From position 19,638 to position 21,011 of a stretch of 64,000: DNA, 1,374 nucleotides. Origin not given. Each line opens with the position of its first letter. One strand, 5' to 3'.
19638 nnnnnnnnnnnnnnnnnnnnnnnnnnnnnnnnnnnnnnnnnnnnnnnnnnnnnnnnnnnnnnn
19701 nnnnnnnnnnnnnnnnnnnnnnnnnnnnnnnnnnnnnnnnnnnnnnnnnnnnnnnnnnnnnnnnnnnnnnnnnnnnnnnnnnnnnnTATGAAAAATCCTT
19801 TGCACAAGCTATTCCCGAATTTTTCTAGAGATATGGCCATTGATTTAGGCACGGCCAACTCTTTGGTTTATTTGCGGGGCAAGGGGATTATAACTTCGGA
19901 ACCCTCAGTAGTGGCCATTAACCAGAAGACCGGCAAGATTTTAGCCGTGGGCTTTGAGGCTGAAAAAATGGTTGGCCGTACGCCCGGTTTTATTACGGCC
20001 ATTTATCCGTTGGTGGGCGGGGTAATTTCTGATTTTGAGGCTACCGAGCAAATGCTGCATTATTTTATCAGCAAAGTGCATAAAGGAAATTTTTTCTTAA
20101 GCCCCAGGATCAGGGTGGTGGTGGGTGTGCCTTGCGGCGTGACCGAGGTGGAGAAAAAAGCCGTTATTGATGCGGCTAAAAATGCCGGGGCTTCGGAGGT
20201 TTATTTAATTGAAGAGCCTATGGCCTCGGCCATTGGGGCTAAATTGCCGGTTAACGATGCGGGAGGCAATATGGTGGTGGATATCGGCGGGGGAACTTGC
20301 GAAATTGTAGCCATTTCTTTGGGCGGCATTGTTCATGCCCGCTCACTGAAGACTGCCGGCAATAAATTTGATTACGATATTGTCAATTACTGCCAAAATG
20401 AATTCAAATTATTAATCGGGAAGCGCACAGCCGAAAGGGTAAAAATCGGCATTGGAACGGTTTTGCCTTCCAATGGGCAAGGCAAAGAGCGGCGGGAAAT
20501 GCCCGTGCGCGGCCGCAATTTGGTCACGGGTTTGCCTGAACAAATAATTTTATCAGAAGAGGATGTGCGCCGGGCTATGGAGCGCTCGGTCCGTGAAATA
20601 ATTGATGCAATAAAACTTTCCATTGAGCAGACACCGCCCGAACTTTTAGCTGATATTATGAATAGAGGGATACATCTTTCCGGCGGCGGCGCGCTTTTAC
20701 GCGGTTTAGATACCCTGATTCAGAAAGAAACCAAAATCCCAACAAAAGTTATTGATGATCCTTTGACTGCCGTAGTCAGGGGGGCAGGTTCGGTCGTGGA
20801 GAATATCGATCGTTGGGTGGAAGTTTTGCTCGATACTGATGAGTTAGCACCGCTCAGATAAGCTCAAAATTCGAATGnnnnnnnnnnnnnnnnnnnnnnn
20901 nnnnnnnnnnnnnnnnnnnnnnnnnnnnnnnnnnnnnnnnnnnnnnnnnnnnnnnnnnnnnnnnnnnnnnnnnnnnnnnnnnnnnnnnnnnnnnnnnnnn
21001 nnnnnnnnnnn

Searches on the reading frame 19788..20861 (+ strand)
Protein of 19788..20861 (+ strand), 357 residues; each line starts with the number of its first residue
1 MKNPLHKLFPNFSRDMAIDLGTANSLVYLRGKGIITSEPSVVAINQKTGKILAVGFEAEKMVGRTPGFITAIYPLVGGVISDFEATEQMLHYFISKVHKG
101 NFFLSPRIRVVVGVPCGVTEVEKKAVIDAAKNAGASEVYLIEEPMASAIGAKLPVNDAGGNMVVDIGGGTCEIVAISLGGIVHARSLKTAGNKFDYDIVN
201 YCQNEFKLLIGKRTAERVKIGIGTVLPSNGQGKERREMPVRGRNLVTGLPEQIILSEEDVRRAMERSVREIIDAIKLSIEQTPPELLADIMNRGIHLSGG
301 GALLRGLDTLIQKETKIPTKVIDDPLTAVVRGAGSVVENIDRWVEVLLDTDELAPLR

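Call 37: search_protein_families(library=pfam, proteins=[window:19788-20861:+], max_evalue=0.001)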
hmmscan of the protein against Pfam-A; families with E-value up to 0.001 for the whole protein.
window:19788-20861:+ (357 aa): 5 families
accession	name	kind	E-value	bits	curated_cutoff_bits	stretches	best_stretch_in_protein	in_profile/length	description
PF06723.19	MreB_Mbl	-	4.1e-130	433.8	27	1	14-342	2-324/327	MreB/Mbl protein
PF14450.12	FtsA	-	5.4e-12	46.6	31.8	1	162-322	1-110/127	Cell division protein FtsA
PF00012.26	HSP70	-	7.3e-11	41.4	20.6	1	109-207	135-239/599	Hsp70 protein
PF00022.25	Actin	-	1.4e-06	27.6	27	0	39-203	31-188/410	Actin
PF11104.14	PilM_2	-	2.8e-05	23.7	27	0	295-323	278-306/340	Type IV pilus assembly protein PilM;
